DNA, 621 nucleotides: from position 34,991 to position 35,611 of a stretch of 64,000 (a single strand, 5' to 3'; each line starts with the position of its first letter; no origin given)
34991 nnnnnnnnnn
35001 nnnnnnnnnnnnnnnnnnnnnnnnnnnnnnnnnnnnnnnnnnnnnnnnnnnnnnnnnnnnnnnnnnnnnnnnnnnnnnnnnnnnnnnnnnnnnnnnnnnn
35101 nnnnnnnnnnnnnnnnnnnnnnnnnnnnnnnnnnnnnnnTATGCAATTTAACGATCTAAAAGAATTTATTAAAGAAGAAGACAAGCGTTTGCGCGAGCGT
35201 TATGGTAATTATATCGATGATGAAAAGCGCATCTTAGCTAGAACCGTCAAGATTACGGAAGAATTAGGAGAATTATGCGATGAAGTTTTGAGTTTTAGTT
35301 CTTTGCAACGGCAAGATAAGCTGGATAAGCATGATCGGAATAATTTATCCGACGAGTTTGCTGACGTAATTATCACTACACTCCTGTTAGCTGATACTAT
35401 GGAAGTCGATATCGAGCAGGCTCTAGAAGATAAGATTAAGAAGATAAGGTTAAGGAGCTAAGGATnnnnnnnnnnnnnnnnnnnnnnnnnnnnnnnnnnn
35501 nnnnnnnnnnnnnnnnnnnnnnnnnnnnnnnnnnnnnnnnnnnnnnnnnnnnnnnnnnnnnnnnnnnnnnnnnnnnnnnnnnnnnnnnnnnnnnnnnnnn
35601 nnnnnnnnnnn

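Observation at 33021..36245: Operon stacking four NTP-pyrophosphatase folds with an ASCH/PUA-like protein behind a Bro-N/DinD-like gene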

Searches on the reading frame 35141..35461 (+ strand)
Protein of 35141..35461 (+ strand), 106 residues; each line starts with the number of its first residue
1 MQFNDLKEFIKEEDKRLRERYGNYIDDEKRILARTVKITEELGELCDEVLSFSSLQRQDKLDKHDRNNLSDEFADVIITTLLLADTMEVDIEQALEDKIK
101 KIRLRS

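Call 3: search_protein_families(library=pfam, proteins=[window:35141-35461:+], max_evalue=0.01)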
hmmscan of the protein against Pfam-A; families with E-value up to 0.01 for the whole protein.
window:35141-35461:+ (106 aa): 4 families
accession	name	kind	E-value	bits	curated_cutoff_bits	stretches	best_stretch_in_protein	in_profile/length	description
PF03819.22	MazG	-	3e-07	31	22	1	37-105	9-69/74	MazG nucleotide pyrophosphohydrolase domain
PF12643.12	MazG-like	-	4.2e-07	30.6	27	1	58-101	28-65/85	MazG-like family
PF01503.22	PRA-PH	-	6.8e-05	23.6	21.3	1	5-96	3-80/86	Phosphoribosyl-ATP pyrophosphohydrolase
PF06892.16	Phage_CP76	-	0.0043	17.4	26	1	28-88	86-144/146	Phage regulatory protein CII (CP76)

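Call 4: search_protein_families(library=ncbifam, proteins=[window:35141-35461:+], max_evalue=0.01)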
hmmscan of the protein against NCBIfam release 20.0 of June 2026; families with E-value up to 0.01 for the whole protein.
window:35141-35461:+ (106 aa): 2 families
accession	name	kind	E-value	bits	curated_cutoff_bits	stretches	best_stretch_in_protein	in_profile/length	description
NF007113.1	PRK09562.1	equivalog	0.0015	18.2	208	1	37-104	162-217/251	nucleoside triphosphate pyrophosphohydrolase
TIGR00444.1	mazG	subfamily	0.009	15.7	148.3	0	57-103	170-215/248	MazG family protein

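Call 6: search_protein_families(library=padloc, proteins=[window:35141-35461:+], max_evalue=0.01)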
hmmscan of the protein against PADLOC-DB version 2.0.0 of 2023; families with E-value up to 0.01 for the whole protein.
window:35141-35461:+ (106 aa): 0 families

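Call 7: search_protein_families(library=phrogs, proteins=[window:35141-35461:+], max_evalue=0.001)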
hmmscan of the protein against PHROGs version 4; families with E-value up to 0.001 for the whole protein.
window:35141-35461:+ (106 aa): 6 families
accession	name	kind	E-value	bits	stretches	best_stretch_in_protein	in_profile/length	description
phrog_3301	-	other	3.5e-06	28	1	57-101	112-156/169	pyrophosphatase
phrog_715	-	other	0.00026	22.3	1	33-105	30-104/123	MazG-like pyrophosphatase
phrog_671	-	other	0.00027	20.6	1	20-96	556-618/678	nucleotide pyrophosphohydrolase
phrog_1994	-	DNA, RNA and nucleotide metabolism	0.00039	21.4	1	36-103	93-153/170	DNA binding protein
phrog_1247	-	other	0.00045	20.3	1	36-79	154-188/444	MazG-like pyrophosphatase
phrog_2245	-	other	0.001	19.9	0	33-102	136-201/218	nucleoside triphosphate pyrophosphohydrolase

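Call 15: find_homologous_proteins(query=window:35141-35461:+, max_evalue=0.001)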
Query window:35141-35461:+ (106 aa): 267 proteins with E <= 0.001 among 285 candidates; the best 120 are listed.
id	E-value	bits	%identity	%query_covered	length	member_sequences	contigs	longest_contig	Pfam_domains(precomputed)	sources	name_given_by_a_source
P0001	2.5e-58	212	100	100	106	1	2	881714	PF03819.23,PF12643.13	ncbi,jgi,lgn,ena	ncbi:MAG: MazG nucleotide pyrophosphohydrolase domain-containing protein [Patescibacteria group bact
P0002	2.8e-45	170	83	99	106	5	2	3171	PF03819.23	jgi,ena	-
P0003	3.5e-43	164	79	96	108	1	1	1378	PF03819.23,PF12643.13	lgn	-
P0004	1.6e-42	162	77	96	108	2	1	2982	PF03819.23,PF12643.13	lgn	-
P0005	2.1e-42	161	75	99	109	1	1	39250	PF03819.23,PF12643.13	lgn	-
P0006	2.4e-42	161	75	99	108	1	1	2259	PF03819.23,PF12643.13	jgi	jgi:NTP pyrophosphatase (non-canonical NTP hydrolase)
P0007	2.4e-42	161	76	99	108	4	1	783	PF03819.23,PF12643.13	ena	-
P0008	3.4e-42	161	76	99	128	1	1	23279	PF03819.23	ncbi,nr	ncbi:MAG: MazG nucleotide pyrophosphohydrolase domain-containing protein [Candidatus Azambacteria ba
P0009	4.2e-42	160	78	96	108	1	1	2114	PF03819.23,PF12643.13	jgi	jgi:NTP pyrophosphatase (non-canonical NTP hydrolase)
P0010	4.3e-42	160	74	99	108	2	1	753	PF03819.23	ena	-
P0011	5.0e-42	160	78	90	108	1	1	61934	PF03819.23,PF12643.13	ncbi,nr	ncbi:MAG: MazG nucleotide pyrophosphohydrolase domain-containing protein [Patescibacteria group bact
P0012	7.9e-42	159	74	99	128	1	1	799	PF03819.23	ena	-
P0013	1.6e-41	158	74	99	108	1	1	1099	PF03819.23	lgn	-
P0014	1.8e-41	158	74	99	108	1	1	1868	PF03819.23,PF12643.13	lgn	-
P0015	2.0e-41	158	75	99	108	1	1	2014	PF03819.23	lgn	-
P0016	2.9e-41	158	77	96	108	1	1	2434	PF03819.23,PF12643.13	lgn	-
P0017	5.6e-41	157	74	99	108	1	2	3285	PF03819.23,PF12643.13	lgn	-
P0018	6.6e-41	156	73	99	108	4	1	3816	PF03819.23,PF12643.13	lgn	-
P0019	7.0e-41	156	73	99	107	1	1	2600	PF03819.23,PF12643.13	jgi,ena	jgi:NTP pyrophosphatase (non-canonical NTP hydrolase)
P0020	8.5e-41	156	75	96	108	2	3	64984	PF03819.23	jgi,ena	-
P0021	9.5e-41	156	75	99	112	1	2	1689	PF03819.23,PF12643.13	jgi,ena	-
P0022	2.7e-40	155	72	99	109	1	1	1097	PF03819.23,PF12643.13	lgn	-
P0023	3.7e-40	154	75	96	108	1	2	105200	PF03819.23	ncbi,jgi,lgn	ncbi:MAG: MazG nucleotide pyrophosphohydrolase domain-containing protein [Patescibacteria group bact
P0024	3.7e-40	154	74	99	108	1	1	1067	PF03819.23,PF12643.13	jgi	jgi:NTP pyrophosphatase (non-canonical NTP hydrolase)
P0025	5.3e-40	154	73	96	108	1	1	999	PF03819.23,PF12643.13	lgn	-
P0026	5.8e-40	153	74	99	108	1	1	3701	PF03819.23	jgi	jgi:NTP pyrophosphatase (non-canonical NTP hydrolase)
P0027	6.8e-40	153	73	99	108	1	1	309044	PF03819.23,PF12643.13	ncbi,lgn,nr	ncbi:MAG: MazG nucleotide pyrophosphohydrolase domain-containing protein [Patescibacteria group bact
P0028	6.9e-40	153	75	96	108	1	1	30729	PF03819.23,PF12643.13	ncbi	-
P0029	9.8e-40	153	73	99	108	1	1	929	PF03819.23,PF12643.13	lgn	-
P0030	1.3e-39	152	70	99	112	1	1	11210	PF03819.23,PF12643.13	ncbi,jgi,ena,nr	ncbi:MAG TPA: MazG nucleotide pyrophosphohydrolase domain-containing protein [Candidatus Methylomira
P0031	2.5e-39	151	73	96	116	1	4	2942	PF03819.23,PF12643.13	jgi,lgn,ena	-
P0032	2.7e-39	151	70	99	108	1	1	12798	PF03819.23,PF12643.13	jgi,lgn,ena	-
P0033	3.8e-39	151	73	96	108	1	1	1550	PF03819.23,PF12643.13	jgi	jgi:NTP pyrophosphatase (non-canonical NTP hydrolase)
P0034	3.8e-39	151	72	99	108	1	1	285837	PF03819.23,PF12643.13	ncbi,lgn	-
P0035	3.9e-39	151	70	99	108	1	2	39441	PF03819.23,PF12643.13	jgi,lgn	jgi:NTP pyrophosphatase (non-canonical NTP hydrolase)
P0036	5.0e-39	150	70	99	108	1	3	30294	PF03819.23,PF12643.13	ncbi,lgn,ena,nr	ncbi:MAG: hypothetical protein ISS83_02580 [Candidatus Pacebacteria bacterium]|nr:hypothetical prote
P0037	5.9e-39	150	75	96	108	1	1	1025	PF03819.23,PF12643.13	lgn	-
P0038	1.0e-38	149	70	99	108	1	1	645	PF03819.23,PF12643.13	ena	-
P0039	1.7e-38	149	71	99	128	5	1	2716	PF03819.23,PF12643.13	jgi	-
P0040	1.9e-38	149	71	99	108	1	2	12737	PF03819.23,PF12643.13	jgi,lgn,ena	-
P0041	2.1e-38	148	71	99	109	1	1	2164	PF03819.23,PF12643.13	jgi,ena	-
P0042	2.5e-38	148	74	99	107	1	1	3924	PF03819.23,PF12643.13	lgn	-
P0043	4.6e-38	147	72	99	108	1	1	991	PF03819.23,PF12643.13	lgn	-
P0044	4.8e-38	147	67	99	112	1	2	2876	PF03819.23,PF12643.13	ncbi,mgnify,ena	ncbi:MAG: MazG nucleotide pyrophosphohydrolase domain-containing protein [Patescibacteria group bact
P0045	6.0e-38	147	74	99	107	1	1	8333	PF03819.23,PF12643.13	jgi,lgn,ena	-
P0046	6.4e-38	147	71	94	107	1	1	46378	PF03819.23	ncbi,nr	ncbi:MAG: MazG nucleotide pyrophosphohydrolase domain-containing protein [Patescibacteria group bact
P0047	7.2e-38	147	73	96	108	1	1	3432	PF03819.23,PF12643.13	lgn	-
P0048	9.6e-38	146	70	99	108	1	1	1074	PF03819.23,PF12643.13,PF01503.23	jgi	-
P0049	1.2e-37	146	70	99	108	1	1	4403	PF03819.23,PF12643.13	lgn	-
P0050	1.8e-37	145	72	96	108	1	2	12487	PF03819.23,PF12643.13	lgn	-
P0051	2.1e-37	145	70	99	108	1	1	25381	PF03819.23,PF12643.13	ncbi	ncbi:MAG: MazG nucleotide pyrophosphohydrolase domain-containing protein [Candidatus Jorgensenbacter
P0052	2.8e-37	145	69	99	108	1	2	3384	PF03819.23,PF12643.13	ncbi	-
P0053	3.2e-37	145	69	99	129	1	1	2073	PF03819.23,PF12643.13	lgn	-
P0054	5.6e-37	144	70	87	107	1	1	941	PF03819.23,PF12643.13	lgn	-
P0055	6.8e-37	144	70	99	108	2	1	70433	PF03819.23,PF12643.13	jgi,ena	-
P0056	7.9e-37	143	71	99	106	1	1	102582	PF03819.23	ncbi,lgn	-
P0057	1.3e-36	143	67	99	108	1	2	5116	PF03819.23,PF12643.13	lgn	-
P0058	1.6e-36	142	70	96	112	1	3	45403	PF03819.23,PF12643.13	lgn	-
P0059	2.2e-36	142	69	99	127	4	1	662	PF03819.23,PF12643.13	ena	-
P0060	3.4e-36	141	69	99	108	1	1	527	PF03819.23,PF12643.13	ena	-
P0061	4.9e-36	141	69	96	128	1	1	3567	PF03819.23,PF12643.13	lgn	-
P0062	7.4e-36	140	68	99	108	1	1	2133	PF03819.23,PF12643.13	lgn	-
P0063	1.2e-35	140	67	99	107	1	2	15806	PF03819.23,PF12643.13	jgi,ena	-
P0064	1.4e-35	139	65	99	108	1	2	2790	PF03819.23,PF12643.13,PF01503.23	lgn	-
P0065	2.0e-35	139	66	99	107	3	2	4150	PF03819.23,PF12643.13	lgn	-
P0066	2.2e-35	139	70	95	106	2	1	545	PF03819.23,PF12643.13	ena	-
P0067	2.4e-35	139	66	99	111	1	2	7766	PF03819.23,PF12643.13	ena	-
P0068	3.3e-35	138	68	93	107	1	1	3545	PF03819.23,PF12643.13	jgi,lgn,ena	-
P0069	4.4e-35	138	67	99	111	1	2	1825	PF03819.23,PF12643.13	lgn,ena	-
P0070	4.8e-35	138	67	99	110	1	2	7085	PF03819.23,PF12643.13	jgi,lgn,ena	jgi:NTP pyrophosphatase (non-canonical NTP hydrolase)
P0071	5.3e-35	138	67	99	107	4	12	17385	PF03819.23,PF12643.13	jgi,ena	-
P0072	5.4e-35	138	68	99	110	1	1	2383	PF03819.23,PF12643.13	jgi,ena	-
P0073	5.8e-35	137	65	99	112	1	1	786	PF03819.23,PF12643.13,PF01503.23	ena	-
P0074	5.9e-35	137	67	99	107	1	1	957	PF03819.23,PF12643.13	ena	-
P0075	7.3e-35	137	66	99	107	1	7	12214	PF03819.23,PF12643.13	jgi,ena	-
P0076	7.8e-35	137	66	99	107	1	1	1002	PF03819.23,PF12643.13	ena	-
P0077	7.8e-35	137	67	99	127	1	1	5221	PF03819.23,PF12643.13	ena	-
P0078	7.8e-35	137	68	99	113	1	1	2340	PF03819.23,PF12643.13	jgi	jgi:NTP pyrophosphatase (non-canonical NTP hydrolase)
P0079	8.3e-35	137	66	99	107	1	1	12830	PF03819.23,PF12643.13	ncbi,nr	ncbi:hypothetical protein HY932_02635 [Candidatus Falkowbacteria bacterium]|nr:hypothetical protein 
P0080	8.5e-35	137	67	99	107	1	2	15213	PF03819.23,PF12643.13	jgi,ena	jgi:NTP pyrophosphatase (non-canonical NTP hydrolase)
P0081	8.7e-35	137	66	99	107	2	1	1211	PF03819.23,PF12643.13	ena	-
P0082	9.7e-35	137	66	99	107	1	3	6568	PF03819.23,PF12643.13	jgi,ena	-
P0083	1.1e-34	137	67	99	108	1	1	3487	PF03819.23,PF12643.13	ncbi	ncbi:MAG: MazG nucleotide pyrophosphohydrolase domain-containing protein [bacterium]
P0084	1.3e-34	136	65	99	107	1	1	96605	PF03819.23,PF12643.13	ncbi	-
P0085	1.7e-34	136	66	99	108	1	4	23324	PF03819.23,PF12643.13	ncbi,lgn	ncbi:MAG: MazG nucleotide pyrophosphohydrolase domain-containing protein [Minisyncoccales bacterium]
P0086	1.8e-34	136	65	99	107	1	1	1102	PF03819.23,PF12643.13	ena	-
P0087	1.8e-34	136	65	96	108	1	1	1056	PF03819.23,PF12643.13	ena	-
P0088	1.9e-34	136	65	99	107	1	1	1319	PF03819.23,PF12643.13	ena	-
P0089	2.1e-34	136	66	99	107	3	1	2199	PF03819.23,PF12643.13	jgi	jgi:NTP pyrophosphatase (non-canonical NTP hydrolase)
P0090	2.2e-34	136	70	94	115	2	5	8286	PF03819.23,PF12643.13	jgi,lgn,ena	jgi:NTP pyrophosphatase (non-canonical NTP hydrolase)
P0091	2.3e-34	136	66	100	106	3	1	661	PF03819.23,PF12643.13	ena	-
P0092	2.3e-34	136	68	99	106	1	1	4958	PF03819.23,PF12643.13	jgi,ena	-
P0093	2.5e-34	135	65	99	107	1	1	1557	PF03819.23,PF12643.13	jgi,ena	-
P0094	2.7e-34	135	66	99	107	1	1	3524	PF03819.23,PF12643.13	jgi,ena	-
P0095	2.8e-34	135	67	96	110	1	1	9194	PF03819.23,PF12643.13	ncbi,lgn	-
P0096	3.0e-34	135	64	99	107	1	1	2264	PF03819.23,PF12643.13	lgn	-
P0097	3.3e-34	135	66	99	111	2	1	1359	PF03819.23,PF12643.13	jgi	-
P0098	3.3e-34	135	65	99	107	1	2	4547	PF03819.23,PF12643.13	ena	-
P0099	3.6e-34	135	68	99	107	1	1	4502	PF03819.23,PF12643.13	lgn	-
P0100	3.8e-34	135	68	96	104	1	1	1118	PF03819.23,PF12643.13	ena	-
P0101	4.4e-34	135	66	99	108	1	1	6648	PF03819.23,PF12643.13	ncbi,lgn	-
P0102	4.9e-34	134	69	99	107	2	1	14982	PF03819.23,PF12643.13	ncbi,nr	ncbi:MAG: hypothetical protein HYV53_01900 [Parcubacteria group bacterium]|nr:hypothetical protein [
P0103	5.0e-34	134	63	99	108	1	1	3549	PF03819.23,PF12643.13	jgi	jgi:NTP pyrophosphatase (non-canonical NTP hydrolase)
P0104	6.8e-34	134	65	99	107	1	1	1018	PF03819.23,PF12643.13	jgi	-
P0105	7.0e-34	134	65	99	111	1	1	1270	PF03819.23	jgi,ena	-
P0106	7.9e-34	134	70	96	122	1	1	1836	PF03819.23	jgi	jgi:NTP pyrophosphatase (non-canonical NTP hydrolase)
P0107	9.1e-34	134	66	99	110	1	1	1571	PF03819.23,PF12643.13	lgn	-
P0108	1.4e-33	133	65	99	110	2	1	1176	PF03819.23,PF12643.13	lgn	-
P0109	1.5e-33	133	65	99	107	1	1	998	PF03819.23,PF12643.13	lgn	-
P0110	1.9e-33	133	66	96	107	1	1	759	PF03819.23,PF12643.13,PF01503.23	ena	-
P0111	2.0e-33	133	63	99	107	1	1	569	PF03819.23,PF12643.13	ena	-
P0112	2.2e-33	132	65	99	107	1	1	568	PF03819.23,PF12643.13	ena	-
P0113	2.3e-33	132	63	99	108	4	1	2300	PF03819.23,PF12643.13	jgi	jgi:NTP pyrophosphatase (non-canonical NTP hydrolase)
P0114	2.5e-33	132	64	99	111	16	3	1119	PF03819.23,PF12643.13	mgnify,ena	mgnify:CR=1 FL=1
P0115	2.9e-33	132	64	99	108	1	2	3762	PF03819.23,PF12643.13,PF01503.23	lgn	-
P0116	5.1e-33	131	64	96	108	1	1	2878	PF03819.23,PF12643.13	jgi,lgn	jgi:NTP pyrophosphatase (non-canonical NTP hydrolase)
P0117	6.1e-33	131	66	99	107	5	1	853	PF03819.23,PF12643.13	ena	-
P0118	6.6e-33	131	65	99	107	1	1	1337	PF03819.23,PF12643.13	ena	-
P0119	6.7e-33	131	67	99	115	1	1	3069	PF03819.23,PF12643.13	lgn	-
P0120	7.4e-33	131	63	99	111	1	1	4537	PF03819.23,PF12643.13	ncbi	-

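Call 16: find_encoding_contigs(protein=P0011, flank=5000, max_places=2)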
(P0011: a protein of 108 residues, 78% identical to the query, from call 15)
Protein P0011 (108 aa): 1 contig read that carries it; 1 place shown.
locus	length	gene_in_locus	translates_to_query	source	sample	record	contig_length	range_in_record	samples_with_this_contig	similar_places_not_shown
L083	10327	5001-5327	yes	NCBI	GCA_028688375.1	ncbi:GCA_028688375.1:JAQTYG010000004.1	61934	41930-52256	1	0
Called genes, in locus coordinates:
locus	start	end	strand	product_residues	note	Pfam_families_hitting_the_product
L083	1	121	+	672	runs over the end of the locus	PF02629:CoA_binding, PF13380:CoA_binding_2, PF13607:Succ_CoA_lig, PF19045:Ligase_CoA_2 (weak), PF13549:ATP-grasp_5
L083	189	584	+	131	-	PF02452:PemK_toxin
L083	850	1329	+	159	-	-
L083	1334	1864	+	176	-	-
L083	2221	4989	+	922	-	PF07517:SecA_DEAD, PF01043:SecA_PP_bind, PF21090:P-loop_SecA, PF07516:SecA_SW, PF02810:SEC-C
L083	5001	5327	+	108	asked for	PF03819:MazG, PF12643:MazG-like (weak)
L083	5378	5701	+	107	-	PF04266:ASCH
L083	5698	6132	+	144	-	PF00293:NUDIX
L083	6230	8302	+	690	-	PF07549:Sec_GG (weak), PF21760:SecD_1st, PF00639:Rotamase, PF13616:Rotamase_3, PF00639:Rotamase, PF22599:SecDF_P1_head, PF02355:SecD_SecF_C, PF03176:MMPL, +2 more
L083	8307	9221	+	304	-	PF07549:Sec_GG (weak), PF02355:SecD_SecF_C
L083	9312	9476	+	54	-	-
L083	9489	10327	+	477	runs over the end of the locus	PF26449:DUF8128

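Call 17: find_encoding_contigs(protein=P0027, flank=5000, max_places=2)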
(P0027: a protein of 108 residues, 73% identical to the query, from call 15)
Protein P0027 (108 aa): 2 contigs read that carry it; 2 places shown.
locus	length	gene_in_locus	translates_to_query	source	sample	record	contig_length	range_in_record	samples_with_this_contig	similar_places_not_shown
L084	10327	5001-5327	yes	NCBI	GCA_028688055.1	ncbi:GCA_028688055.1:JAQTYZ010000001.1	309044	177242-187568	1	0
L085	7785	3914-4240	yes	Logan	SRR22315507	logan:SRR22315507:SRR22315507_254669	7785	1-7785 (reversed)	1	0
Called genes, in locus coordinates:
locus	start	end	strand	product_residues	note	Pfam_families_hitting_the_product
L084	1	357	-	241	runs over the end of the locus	PF00072:Response_reg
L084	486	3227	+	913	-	PF07517:SecA_DEAD, PF01043:SecA_PP_bind, PF21090:P-loop_SecA, PF07516:SecA_SW, PF02810:SEC-C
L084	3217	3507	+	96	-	PF02311:AraC_binding, PF07883:Cupin_2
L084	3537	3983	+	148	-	PF00293:NUDIX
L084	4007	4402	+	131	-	-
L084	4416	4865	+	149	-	PF00293:NUDIX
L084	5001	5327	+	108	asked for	PF03819:MazG, PF12643:MazG-like (weak)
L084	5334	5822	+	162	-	PF00710:Asparaginase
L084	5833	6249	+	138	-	PF00903:Glyoxalase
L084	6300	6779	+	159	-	PF00293:NUDIX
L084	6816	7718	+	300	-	PF01149:Fapy_DNA_glyco, PF05833:NFACT_N (weak), PF06831:H2TH, PF06827:zf-FPG_IleRS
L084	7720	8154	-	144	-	PF02681:DUF212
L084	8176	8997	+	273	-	PF02673:BacA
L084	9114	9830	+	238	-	PF00483:NTP_transferase, PF12804:NTP_transf_3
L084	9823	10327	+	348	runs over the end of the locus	PF02618:YceG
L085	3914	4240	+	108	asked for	PF03819:MazG, PF12643:MazG-like (weak)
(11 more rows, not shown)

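Call 18: find_encoding_contigs(protein=P0023, flank=5000, max_places=2)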
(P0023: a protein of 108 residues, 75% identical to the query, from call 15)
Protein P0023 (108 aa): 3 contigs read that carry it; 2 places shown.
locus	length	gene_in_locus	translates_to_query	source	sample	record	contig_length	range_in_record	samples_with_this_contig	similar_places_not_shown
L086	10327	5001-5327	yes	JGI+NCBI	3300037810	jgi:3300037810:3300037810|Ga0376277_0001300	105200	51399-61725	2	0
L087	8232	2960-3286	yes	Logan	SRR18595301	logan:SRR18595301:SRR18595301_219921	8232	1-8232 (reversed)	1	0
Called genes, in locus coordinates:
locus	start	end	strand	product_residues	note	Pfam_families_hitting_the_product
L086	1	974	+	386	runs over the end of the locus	PF02163:Peptidase_M50, PF04495:GRASP55_65 (faint), PF00595:PDZ (weak), PF13180:PDZ_2, PF17820:PDZ_6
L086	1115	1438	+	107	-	PF02482:Ribosomal_S30AE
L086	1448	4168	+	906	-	PF07517:SecA_DEAD, PF01043:SecA_PP_bind, PF21090:P-loop_SecA, PF07516:SecA_SW, PF02810:SEC-C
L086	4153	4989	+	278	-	-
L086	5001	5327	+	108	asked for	PF03819:MazG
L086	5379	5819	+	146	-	-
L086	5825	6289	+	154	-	PF00293:NUDIX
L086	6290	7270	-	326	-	PF00268:Ribonuc_red_sm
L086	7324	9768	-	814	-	PF03477:ATP-cone, PF00317:Ribonuc_red_lgN, PF02867:Ribonuc_red_lgC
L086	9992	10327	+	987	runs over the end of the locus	PF00133:tRNA-synt_1, PF09334:tRNA-synt_1g (weak), PF08264:Anticodon_1, PF19302:DUF5915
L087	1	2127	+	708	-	?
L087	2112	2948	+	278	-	-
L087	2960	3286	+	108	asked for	PF03819:MazG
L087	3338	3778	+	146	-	-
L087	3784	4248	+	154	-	PF00293:NUDIX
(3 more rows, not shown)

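Call 19: find_encoding_contigs(protein=P0084, flank=5000, max_places=2)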
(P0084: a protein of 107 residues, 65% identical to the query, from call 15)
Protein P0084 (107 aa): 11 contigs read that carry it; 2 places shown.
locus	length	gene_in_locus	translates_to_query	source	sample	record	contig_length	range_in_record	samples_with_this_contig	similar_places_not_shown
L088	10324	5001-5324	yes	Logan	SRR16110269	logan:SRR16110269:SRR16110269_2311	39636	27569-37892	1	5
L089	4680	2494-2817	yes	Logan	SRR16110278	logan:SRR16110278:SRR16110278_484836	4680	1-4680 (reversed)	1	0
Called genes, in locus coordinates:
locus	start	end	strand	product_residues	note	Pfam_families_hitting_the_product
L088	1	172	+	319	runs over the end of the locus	PF01790:LGT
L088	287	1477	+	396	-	PF08323:Glyco_transf_5, PF13439:Glyco_transf_4, PF13579:Glyco_trans_4_4, PF20706:GT4-conflict, PF00534:Glycos_transf_1, PF13692:Glyco_trans_1_4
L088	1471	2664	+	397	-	PF03065:Glyco_hydro_57, PF01522:Polysacc_deac_1 (weak)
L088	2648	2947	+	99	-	PF19027:DUF5752 (faint)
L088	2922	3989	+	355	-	PF00723:Glyco_hydro_15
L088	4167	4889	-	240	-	-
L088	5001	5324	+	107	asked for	PF03819:MazG, PF12643:MazG-like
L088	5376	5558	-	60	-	-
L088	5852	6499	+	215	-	PF00404:Dockerin_1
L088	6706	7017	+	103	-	-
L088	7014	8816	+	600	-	PF05693:Glycogen_syn, PF08323:Glyco_transf_5, PF20706:GT4-conflict (faint), PF00534:Glycos_transf_1 (weak), PF13692:Glyco_trans_1_4 (weak)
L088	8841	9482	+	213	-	PF12710:HAD (weak), PF08282:Hydrolase_3 (weak)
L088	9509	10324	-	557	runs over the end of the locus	PF06202:GDE_C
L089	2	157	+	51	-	?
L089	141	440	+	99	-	PF19027:DUF5752 (faint)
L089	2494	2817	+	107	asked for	PF03819:MazG, PF12643:MazG-like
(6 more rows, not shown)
